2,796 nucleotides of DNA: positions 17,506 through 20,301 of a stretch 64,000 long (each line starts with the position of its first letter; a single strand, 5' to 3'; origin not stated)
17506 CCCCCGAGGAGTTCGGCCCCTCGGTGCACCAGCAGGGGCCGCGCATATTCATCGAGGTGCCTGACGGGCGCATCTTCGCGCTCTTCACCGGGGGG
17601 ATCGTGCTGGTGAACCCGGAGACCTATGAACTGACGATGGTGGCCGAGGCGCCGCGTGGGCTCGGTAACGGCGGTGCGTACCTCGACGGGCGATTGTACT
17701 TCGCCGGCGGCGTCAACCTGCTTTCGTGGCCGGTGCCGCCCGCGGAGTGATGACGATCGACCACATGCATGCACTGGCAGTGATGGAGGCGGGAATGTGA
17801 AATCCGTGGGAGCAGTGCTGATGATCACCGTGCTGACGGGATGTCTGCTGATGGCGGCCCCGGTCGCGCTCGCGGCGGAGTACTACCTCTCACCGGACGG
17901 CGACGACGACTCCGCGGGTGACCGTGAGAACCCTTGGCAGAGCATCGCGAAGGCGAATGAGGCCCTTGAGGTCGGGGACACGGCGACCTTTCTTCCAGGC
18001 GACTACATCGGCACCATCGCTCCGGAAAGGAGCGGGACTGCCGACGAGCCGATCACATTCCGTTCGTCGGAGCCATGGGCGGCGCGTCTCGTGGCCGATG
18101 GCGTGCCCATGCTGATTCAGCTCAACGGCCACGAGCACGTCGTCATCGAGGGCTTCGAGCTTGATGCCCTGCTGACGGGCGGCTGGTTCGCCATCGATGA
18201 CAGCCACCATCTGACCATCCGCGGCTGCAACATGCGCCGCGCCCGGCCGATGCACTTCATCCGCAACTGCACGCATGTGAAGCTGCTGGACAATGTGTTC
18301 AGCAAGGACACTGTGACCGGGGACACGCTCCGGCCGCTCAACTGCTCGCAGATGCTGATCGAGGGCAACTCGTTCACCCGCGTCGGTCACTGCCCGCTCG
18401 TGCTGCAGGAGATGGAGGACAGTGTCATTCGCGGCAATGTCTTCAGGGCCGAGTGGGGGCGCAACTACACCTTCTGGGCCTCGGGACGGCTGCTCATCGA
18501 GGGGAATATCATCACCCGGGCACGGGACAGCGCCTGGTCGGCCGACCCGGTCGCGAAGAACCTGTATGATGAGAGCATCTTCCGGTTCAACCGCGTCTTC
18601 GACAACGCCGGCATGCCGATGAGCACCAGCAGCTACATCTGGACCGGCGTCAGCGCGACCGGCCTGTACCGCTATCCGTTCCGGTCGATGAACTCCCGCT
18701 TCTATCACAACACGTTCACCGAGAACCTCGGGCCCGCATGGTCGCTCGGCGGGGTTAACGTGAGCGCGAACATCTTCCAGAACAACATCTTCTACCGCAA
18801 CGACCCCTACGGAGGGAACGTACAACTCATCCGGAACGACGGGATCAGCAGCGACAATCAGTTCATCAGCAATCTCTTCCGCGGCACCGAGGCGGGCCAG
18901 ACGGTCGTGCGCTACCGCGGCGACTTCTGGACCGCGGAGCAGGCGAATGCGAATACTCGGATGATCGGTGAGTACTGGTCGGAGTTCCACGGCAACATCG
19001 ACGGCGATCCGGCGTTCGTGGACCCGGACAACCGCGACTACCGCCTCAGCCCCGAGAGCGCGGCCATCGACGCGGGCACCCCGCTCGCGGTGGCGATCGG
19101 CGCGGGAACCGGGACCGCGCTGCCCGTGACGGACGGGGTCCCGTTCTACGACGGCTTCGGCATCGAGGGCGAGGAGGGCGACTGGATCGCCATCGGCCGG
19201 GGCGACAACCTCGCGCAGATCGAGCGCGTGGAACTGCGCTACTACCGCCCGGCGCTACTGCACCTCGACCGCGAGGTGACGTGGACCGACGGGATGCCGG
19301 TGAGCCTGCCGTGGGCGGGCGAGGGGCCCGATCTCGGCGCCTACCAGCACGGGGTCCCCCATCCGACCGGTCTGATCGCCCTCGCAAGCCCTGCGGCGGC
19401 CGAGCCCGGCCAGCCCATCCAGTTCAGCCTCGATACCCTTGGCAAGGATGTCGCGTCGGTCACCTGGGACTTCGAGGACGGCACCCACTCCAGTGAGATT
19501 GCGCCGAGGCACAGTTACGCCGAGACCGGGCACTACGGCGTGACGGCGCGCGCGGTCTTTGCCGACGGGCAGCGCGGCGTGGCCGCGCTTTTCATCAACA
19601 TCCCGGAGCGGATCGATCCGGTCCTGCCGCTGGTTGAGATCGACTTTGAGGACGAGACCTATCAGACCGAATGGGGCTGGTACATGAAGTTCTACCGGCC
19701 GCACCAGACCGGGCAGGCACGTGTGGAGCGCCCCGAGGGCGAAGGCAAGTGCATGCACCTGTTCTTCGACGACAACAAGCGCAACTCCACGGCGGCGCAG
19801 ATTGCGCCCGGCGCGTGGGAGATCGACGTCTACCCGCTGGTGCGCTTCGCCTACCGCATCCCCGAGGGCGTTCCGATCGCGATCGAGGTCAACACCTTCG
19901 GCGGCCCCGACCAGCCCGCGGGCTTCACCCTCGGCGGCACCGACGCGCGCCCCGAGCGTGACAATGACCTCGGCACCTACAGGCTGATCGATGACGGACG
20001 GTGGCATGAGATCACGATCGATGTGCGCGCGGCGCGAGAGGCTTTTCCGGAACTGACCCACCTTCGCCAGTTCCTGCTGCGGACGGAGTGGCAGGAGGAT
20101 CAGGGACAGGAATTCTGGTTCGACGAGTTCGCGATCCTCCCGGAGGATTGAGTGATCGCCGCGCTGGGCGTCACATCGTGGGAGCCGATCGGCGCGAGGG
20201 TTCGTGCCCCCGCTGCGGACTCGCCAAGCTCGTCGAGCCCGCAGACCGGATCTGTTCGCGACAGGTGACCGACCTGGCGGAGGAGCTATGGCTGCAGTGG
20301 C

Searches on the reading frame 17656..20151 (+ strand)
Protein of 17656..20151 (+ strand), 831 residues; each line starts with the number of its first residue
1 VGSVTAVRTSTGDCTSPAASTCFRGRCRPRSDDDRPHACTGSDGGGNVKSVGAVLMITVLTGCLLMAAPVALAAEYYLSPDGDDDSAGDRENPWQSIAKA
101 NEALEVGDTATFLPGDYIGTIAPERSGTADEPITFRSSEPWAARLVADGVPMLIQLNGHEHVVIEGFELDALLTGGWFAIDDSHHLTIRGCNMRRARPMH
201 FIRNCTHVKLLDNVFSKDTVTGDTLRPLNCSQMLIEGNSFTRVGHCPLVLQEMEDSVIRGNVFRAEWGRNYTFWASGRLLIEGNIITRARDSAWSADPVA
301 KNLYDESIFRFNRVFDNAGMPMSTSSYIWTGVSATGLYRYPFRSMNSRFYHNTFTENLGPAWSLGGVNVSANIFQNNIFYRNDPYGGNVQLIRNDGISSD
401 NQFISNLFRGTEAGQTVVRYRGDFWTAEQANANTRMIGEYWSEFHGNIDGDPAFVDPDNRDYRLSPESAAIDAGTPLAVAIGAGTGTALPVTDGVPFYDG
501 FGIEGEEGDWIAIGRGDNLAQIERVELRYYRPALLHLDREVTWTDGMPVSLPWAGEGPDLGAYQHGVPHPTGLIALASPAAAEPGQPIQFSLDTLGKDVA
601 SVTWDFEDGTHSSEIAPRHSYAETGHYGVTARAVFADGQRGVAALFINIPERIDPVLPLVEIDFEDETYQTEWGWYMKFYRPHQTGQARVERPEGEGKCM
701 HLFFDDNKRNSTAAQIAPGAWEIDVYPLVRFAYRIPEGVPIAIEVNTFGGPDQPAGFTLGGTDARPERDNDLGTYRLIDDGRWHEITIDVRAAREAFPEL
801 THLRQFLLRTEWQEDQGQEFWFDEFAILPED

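Call 11: search_protein_families(library=pfam, proteins=[window:17656-20151:+], max_evalue=0.001)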
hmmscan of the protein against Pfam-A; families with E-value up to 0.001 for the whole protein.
window:17656-20151:+ (831 aa): 4 families
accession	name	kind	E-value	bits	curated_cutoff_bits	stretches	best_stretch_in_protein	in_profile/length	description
PF13229.12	Beta_helix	-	9.2e-11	42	25.9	1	154-288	3-136/158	Right handed beta helix region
PF00801.26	PKD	-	5.1e-09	36.5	23.5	1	576-633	5-65/80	PKD domain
PF18911.6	PKD_4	-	8.8e-09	35.7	27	1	578-633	10-68/85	PKD domain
PF05048.19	NosD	-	3.3e-06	27.1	23.6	0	154-291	19-150/212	Periplasmic copper-binding protein (NosD)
